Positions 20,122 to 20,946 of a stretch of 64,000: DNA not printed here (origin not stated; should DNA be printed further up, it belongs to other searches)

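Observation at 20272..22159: AT-rich two-gene module: nucleotide cyclase fused to a PDE-like HD domain, overlapping a stand-alone PD-(D/E)xK toxin-like ORF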

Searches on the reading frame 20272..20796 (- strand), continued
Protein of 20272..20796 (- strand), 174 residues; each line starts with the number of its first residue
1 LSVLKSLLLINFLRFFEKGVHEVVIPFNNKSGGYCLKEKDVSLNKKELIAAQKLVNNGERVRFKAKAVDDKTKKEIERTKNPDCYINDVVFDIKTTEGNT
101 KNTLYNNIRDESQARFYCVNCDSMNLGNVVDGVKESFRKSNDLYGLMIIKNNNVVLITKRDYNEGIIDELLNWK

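Call 32: find_encoding_contigs(protein=P0132, flank=6000, max_places=2)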
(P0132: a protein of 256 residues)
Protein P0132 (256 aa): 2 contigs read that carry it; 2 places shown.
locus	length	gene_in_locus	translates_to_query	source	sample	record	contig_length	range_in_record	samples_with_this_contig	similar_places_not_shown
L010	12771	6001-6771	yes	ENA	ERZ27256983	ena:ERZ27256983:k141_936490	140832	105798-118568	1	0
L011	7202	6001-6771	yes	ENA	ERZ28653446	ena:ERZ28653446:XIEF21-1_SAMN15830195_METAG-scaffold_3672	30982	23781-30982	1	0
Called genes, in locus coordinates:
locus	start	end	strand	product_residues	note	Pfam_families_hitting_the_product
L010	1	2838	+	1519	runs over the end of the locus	PF00310:GATase_2, PF04898:Glu_syn_central, PF01645:Glu_synthase, PF01493:GXGXG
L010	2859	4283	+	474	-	PF14691:Fer4_20, PF00070:Pyr_redox (faint), PF01262:AlaDh_PNT_C (faint), PF13738:Pyr_redox_3 (faint), PF00743:FMO-like (faint), PF07992:Pyr_redox_2, PF13450:NAD_binding_8, PF07992:Pyr_redox_2, +2 more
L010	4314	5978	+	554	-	PF13522:GATase_6, PF13537:GATase_7, PF12481:DUF3700, PF00733:Asn_synthase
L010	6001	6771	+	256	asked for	-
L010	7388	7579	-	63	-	PF07927:HicA_toxin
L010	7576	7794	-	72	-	-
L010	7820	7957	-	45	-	-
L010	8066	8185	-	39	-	PF01934:HepT-like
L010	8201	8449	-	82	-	-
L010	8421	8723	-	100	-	PF01909:NTP_transf_2, PF18765:Polbeta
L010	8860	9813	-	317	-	PF10137:CAP12-PCTIR_TIR, PF01047:MarR (weak), PF13412:HTH_24 (weak), PF13545:HTH_Crp_2 (faint)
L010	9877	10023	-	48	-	-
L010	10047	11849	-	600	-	-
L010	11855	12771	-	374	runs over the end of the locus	PF01555:N6_N4_Mtase, PF01170:UPF0020 (weak), PF01555:N6_N4_Mtase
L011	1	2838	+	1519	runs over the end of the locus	PF00310:GATase_2, PF04898:Glu_syn_central, PF01645:Glu_synthase, PF01493:GXGXG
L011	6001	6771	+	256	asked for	-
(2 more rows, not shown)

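Call 33: find_encoding_contigs(protein=P0131, flank=3000, max_places=2)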
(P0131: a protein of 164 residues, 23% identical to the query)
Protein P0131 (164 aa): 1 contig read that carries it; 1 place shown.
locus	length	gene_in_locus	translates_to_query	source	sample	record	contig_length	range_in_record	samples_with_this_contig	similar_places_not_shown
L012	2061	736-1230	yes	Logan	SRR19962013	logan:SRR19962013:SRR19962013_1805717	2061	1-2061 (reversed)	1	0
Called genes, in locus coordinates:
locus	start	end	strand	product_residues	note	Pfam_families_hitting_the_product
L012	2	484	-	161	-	?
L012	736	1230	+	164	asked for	-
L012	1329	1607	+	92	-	-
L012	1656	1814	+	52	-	-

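Call 37: predict_structure(alignment_id=A3)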
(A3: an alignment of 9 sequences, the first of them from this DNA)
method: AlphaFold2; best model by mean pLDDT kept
length: 159 residues; sequences in the alignment: 9
mean_pLDDT: 85.3   pTM: 0.80
mean pLDDT of the five models: 85.3, 84.2, 83.1, 82.6, 81.6
residues with pLDDT >= 90: 102; 70-90: 30; 50-70: 13; < 50: 14
segments of 3 or more residues with pLDDT < 50: 1-3, 53-63
pLDDT, mean of each block of 10 residues (from residue 1): 72 95 88 94 91 46 63 91 89 77 94 95 92 94 96 88
secondary structure, 60 per line:
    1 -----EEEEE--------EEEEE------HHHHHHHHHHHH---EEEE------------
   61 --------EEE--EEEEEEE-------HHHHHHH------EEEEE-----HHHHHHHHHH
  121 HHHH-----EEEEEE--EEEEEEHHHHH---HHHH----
elements in order: E6-10 E19-23 H30-41 E45-48 E69-71 E74-80 H88-94 E101-105 H111-124 E130-135 E138-143 H144-148 H152-155
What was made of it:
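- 20272..20796 (-): 174-aa ORF with a TTG start; homology to toxin domains starts at residue 16-17 (about 20748-20751). It is a solo CdiA_C / Bp1026b-type PD-(D/E)xK nuclease domain with no ATG or GTG start and no promoter motif of its own. AlphaFold2 model pLDDT 85, pTM 0.80 (call 37).
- On PF18451 CdiA_C / PD-(D/E)xK CdiA-CT nuclease domain: AlphaFold2 pLDDT 85, pTM 0.80 (call 37).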

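Call 40: fold_search(model_id=the predicted structure, library=pdb)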
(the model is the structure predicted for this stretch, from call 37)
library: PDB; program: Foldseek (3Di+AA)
matches with E <= 10: 613; with E <= 0.001: 1
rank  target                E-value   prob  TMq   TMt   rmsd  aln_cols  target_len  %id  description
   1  4g6v_A                6.2e-04  1.00  0.49  0.58   4.7       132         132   19  CdiA-CT/CdiI toxin and immunity complex from Burkholderia pseudomallei (released 2012-12-12)
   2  9iqq_A                5.7e-01  0.12  0.22  0.09   5.0        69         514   16  Crystal structure of PKM2 in complex with a natural activator (released 2025-11-19)
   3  9iqq_B                6.1e-01  0.20  0.25  0.09   4.4        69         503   10  Crystal structure of PKM2 in complex with a natural activator (released 2025-11-19)
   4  4gr5_B                6.9e-01  0.25  0.29  0.12   4.6        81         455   10  Crystal structure of SlgN1deltaAsub in complex with AMPcPP (released 2012-11-28)
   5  7ueh_D                7.4e-01  0.13  0.24  0.10   4.3        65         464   17  Pyruvate kinase from Zymomonas mobilis (released 2023-03-29)
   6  1bkh_B                7.9e-01  0.21  0.24  0.12   4.1        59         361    8  MUCONATE LACTONIZING ENZYME FROM PSEUDOMONAS PUTIDA (released 1998-10-21)
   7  5x0i_A                7.9e-01  0.10  0.20  0.08   4.9        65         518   18  Crystal structure of PKM2 R399E mutant complexed with FBP and serine (released 2018-01-31)
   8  9o3b_E                9.0e-01  0.16  0.24  0.09   4.3        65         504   11  PKM2 bound to MCTI-566 (released 2025-08-13)
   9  7ueh_F                9.0e-01  0.10  0.26  0.13   9.6       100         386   14  Pyruvate kinase from Zymomonas mobilis (released 2023-03-29)
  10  9iqq_C                9.0e-01  0.09  0.20  0.08   5.0        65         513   18  Crystal structure of PKM2 in complex with a natural activator (released 2025-11-19)
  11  1muc_A                9.6e-01  0.20  0.25  0.13   4.0        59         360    8  STRUCTURE OF MUCONATE LACTONIZING ENZYME AT 1.85 ANGSTROMS RESOLUTION (released 1996-07-11)
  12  6v76_D                9.6e-01  0.15  0.24  0.11   4.4        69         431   10  Crystal Structure of Human PKM2 in Complex with L-valine (released 2020-03-18)
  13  6v76_B                9.6e-01  0.15  0.23  0.09   4.4        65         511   11  Crystal Structure of Human PKM2 in Complex with L-valine (released 2020-03-18)
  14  8glc_B                9.6e-01  0.14  0.25  0.13   4.8        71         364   10  A1 AncAla: Adenylation domain 1 core construct from ancestral reconstruction of glycopeptide antibiotic biosynthesis,  (released 2023-12-06)
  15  1sfl_A                9.6e-01  0.13  0.23  0.18   4.6        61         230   23  1.9A Crystal structure of Staphylococcus aureus type I 3-dehydroquinase, apo form (released 2004-10-19)
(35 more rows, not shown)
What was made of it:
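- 20272..20796 (-): Foldseek against PDB gives one significant hit, 4g6v_A, prob 1.0 (call 40).
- On Pycsar/CBASS-like cyclase-effector defence system: The model is a single compact domain matching the CdiA-CT over its whole length (calls 37, 40).
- On PF18451 CdiA_C / PD-(D/E)xK CdiA-CT nuclease domain: Foldseek hit to 4g6v_A: prob 1.0, E 6e-4, TM 0.49/0.58, covering all 132 target residues (call 40).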

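Call 47: find_related_loci(query=A4, collection=viral_contigs, flank=5000)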
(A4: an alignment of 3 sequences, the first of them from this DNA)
Query A4 (159 aa) in viral_contigs; peptide patterns used: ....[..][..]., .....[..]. (x = any residue, [..] = any of these).
198 stretches matched a pattern, but none encodes a relative of the query by tblastn (E <= 1e-3).

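Call 48: find_related_loci(query=A4, collection=metagenome_contigs, flank=5000)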
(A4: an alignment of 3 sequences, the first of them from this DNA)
Query A4 (159 aa) in metagenome_contigs; peptide patterns used: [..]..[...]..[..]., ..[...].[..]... (x = any residue, [..] = any of these).
362 stretches matched a pattern, but none encodes a relative of the query by tblastn (E <= 1e-3).

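Call 57: find_encoding_contigs(protein=P0122, flank=6000, max_places=2)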
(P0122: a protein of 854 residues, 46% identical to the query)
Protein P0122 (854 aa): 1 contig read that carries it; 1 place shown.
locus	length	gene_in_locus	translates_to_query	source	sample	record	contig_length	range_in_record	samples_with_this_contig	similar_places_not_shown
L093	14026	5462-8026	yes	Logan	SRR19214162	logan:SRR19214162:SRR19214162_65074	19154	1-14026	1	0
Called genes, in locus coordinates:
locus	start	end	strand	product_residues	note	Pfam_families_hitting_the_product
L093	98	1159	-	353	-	PF19821:Phage_capsid_2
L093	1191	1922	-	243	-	-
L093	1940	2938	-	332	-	-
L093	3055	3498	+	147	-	-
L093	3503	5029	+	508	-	-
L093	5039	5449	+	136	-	PF07030:Phage_Mu_Gp36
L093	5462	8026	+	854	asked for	PF06074:Portal_Mu, PF04233:Phage_Mu_F, PF18451:CdiA_C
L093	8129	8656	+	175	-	PF05069:Phage_tail_S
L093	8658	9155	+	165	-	-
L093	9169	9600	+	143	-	-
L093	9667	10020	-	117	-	-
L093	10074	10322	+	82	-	-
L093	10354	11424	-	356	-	-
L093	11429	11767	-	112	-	-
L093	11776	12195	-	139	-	PF14359:DUF4406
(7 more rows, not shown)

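Call 64: find_encoding_contigs(protein=P0128, flank=2500, max_places=2)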
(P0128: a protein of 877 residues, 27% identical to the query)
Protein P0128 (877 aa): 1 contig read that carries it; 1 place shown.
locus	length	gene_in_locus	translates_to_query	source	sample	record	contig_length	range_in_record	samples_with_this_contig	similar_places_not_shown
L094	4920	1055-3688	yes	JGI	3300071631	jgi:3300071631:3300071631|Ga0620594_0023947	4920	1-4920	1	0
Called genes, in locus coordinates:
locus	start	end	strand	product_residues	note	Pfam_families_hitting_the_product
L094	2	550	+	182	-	?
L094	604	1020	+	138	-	PF07030:Phage_Mu_Gp36 (weak)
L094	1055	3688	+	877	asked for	PF06074:Portal_Mu, PF04233:Phage_Mu_F, PF18451:CdiA_C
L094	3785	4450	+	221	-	PF05069:Phage_tail_S (weak)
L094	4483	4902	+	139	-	-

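Call 65: find_encoding_contigs(protein=P0127, flank=2500, max_places=2)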
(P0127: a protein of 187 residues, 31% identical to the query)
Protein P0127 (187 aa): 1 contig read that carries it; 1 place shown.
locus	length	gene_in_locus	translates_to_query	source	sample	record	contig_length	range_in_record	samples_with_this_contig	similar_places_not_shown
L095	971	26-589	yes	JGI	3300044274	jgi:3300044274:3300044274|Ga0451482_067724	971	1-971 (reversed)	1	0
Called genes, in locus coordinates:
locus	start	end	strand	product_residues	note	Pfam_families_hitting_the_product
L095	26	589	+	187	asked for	-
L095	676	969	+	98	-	?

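Call 66: find_encoding_contigs(protein=P0124, flank=2500, max_places=2)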
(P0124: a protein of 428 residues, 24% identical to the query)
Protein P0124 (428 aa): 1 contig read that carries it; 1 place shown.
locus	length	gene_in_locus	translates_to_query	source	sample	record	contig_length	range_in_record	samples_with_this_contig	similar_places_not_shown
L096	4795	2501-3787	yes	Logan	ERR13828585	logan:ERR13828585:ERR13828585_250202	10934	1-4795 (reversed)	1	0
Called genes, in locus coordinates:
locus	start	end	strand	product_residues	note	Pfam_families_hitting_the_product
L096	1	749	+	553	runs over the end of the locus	-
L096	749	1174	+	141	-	PF07030:Phage_Mu_Gp36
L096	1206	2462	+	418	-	PF06074:Portal_Mu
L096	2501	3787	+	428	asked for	PF04233:Phage_Mu_F, PF18451:CdiA_C (weak)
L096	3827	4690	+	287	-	PF02086:MethyltransfD12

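Call 67: find_encoding_contigs(protein=P0125, flank=2500, max_places=2)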
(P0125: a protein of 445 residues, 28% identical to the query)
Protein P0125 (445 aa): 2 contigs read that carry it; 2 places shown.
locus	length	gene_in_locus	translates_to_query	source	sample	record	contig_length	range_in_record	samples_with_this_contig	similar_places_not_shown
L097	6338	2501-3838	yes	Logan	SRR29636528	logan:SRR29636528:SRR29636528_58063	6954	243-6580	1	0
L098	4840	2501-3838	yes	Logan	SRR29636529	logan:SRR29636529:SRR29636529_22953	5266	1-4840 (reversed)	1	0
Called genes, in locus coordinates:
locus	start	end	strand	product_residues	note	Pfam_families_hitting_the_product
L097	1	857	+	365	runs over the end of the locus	?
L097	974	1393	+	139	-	-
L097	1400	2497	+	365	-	PF06074:Portal_Mu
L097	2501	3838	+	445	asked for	PF04233:Phage_Mu_F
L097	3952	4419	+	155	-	PF05069:Phage_tail_S (weak)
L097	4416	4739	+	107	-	-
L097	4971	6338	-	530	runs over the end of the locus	PF01019:G_glu_transpept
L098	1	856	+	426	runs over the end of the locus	?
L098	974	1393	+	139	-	-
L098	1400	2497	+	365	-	PF06074:Portal_Mu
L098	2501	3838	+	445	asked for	PF04233:Phage_Mu_F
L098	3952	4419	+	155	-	PF05069:Phage_tail_S (weak)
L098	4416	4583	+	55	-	-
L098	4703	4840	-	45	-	?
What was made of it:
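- On Full-length MuF polymorphic toxin: In the related phages the next gene is the gpG-like Phage_tail_S, after a gap of about 100 nt (calls 57, 64, 67).
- Those genes lie in Mu-like head modules (calls 57, 64, 66, 67).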

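Call 73: search_dna_similar(query=window:20272-20751:-, collection=phages, mode=protein, max_evalue=0.001, max_rows=20)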
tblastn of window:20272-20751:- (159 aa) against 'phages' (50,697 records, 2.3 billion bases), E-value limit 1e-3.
No match.
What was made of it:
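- Tried and rejected: Pattern scans for CT relatives in IMG/VR and JGI metagenomes: none (calls 47, 48). tblastn against 50,697 isolate phage records: none (call 73).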

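Call 78: search_solved_structures(query=A3, max_evalue=1, show_alignments=1)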
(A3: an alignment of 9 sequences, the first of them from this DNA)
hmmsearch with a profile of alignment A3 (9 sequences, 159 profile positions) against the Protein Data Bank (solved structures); distinct sequences matched with E-value up to 1: 1.
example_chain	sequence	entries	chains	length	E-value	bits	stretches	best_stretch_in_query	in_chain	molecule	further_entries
4g6v_A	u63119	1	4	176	5.2e-07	32.6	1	39-141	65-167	Adhesin/hemolysin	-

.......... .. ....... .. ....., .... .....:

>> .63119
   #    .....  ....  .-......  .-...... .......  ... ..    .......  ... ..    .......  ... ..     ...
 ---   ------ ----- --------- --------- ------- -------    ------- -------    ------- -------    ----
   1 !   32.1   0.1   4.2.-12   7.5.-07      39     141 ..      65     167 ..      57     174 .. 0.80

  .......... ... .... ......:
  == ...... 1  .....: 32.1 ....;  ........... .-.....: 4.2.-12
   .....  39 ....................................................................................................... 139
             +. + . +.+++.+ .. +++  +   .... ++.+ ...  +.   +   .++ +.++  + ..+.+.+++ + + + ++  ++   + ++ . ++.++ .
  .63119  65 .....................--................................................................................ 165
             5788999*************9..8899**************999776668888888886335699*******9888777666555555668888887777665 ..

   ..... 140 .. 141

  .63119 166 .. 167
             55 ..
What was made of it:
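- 20272..20796 (-): The family profile against PDB gives only 4g6v_A, E 5e-7 (call 78).
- On PF18451 CdiA_C / PD-(D/E)xK CdiA-CT nuclease domain: The family profile against PDB hits only 4g6v_A, E 5e-7 (call 78).
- Closest known: CdiA-CT of Burkholderia pseudomallei 1026b. Different: This family has a canonical DxK where the solved toxin has D-N-Y (call 78).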

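Call 88: find_related_loci(query=A8, collection=viral_contigs, flank=3500)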
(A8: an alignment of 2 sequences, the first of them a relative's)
Query A8 (854 aa) in viral_contigs; peptide patterns used: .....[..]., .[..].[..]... (x = any residue, [..] = any of these).
123 stretches matched a pattern; 26 encode a relative of the query (tblastn E <= 1e-3); 26 distinct loci.
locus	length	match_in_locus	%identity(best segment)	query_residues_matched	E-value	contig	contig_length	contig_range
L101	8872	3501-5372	34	4-635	9e-114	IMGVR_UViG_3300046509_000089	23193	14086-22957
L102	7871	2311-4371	31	3-669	1e-92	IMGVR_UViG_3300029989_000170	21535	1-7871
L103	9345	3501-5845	42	12-799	2e-92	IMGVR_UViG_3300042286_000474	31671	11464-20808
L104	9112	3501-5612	31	3-669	2e-92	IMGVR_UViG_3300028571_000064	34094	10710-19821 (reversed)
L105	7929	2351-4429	30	3-680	5e-92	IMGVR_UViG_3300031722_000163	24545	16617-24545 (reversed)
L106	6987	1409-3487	30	3-680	5e-92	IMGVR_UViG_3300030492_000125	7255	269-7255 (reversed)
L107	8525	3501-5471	32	1-669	7e-89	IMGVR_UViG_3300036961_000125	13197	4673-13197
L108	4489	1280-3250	32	1-669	5e-89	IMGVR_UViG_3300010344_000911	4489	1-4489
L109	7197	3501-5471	32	1-669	7e-89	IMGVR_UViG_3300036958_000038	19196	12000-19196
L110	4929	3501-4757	34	3-411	2e-64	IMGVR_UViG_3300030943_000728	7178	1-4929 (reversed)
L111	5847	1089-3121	33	4-664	1e-61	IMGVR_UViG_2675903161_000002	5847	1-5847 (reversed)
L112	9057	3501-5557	34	3-672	7e-61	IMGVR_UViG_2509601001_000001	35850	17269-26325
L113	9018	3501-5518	34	4-663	1e-59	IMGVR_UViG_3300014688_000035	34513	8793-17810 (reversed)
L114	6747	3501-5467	36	12-681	1e-59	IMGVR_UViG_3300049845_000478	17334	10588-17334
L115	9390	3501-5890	33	7-788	2e-59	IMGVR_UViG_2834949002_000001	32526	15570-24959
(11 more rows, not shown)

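Call 98: fold_search(model_id=the predicted structure, library=viral)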
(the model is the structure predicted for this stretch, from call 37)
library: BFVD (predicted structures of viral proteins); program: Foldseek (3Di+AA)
matches with E <= 10: 414; with E <= 0.001: 8
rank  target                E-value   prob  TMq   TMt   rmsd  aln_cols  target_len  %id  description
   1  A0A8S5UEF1            1.0e-07  1.00  0.60  0.23   3.6       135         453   21  CDI toxin-like protein [Siphoviridae sp. ctdj515]
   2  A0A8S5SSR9            7.6e-07  1.00  0.63  0.50   3.8       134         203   18  tRNA nuclease CdiA C-terminal domain-containing protein [Siphoviridae sp. ctRIT4]
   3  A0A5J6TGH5            3.8e-06  1.00  0.60  0.26   2.2       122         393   16  Capsid maturation protease and MuF-like fusion protein [Mycobacterium phage MalagasyRose]
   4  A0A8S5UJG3            1.1e-05  1.00  0.62  0.19   3.3       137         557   16  Minor capsid protein [Siphoviridae sp. ctvph17]
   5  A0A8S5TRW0            1.5e-05  1.00  0.56  0.20   4.0       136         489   13  Minor capsid protein [Siphoviridae sp. ctW4q29]
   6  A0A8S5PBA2            9.5e-05  1.00  0.55  0.19   3.4       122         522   16  Minor capsid protein [Siphoviridae sp. ctMYJ33]
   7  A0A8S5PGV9            2.2e-04  1.00  0.60  0.19   3.8       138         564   16  Minor capsid protein [Siphoviridae sp. ctwDU14]
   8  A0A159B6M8            5.1e-04  1.00  0.59  0.26   3.5       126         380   17  (no name in the UniProt tables at hand)
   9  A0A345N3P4            2.8e-02  0.25  0.25  0.16  12.2       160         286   13  (no name in the UniProt tables at hand)
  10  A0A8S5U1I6            3.1e-02  0.98  0.41  0.08   3.7        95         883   17  Portal protein [Myoviridae sp. ctu3o5]
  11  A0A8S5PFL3            8.3e-02  0.85  0.48  0.16   6.1       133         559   15  Minor capsid protein [Siphoviridae sp. ctrEg9]
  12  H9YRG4                8.8e-02  0.35  0.34  0.29   8.1       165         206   12  (no name in the UniProt tables at hand)
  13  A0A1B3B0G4            1.4e-01  0.28  0.29  0.11  10.3       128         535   12  Terminase small subunit [Gordonia phage Jumbo]
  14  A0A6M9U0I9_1          1.4e-01  0.18  0.32  0.08  10.8       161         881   13  Uncharacterized protein [Drosophila-associated filamentous virus]
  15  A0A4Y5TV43            1.5e-01  0.44  0.25  0.23   4.2        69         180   12  CMP/dCMP-type deaminase domain-containing protein [Vibrio phage VAP7]
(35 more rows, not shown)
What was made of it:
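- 20272..20796 (-): BFVD hits are phage CDI-toxin-like, MuF and minor capsid proteins (call 98).
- On PF18451 CdiA_C / PD-(D/E)xK CdiA-CT nuclease domain: Eight BFVD hits with prob 1.0 (call 98).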
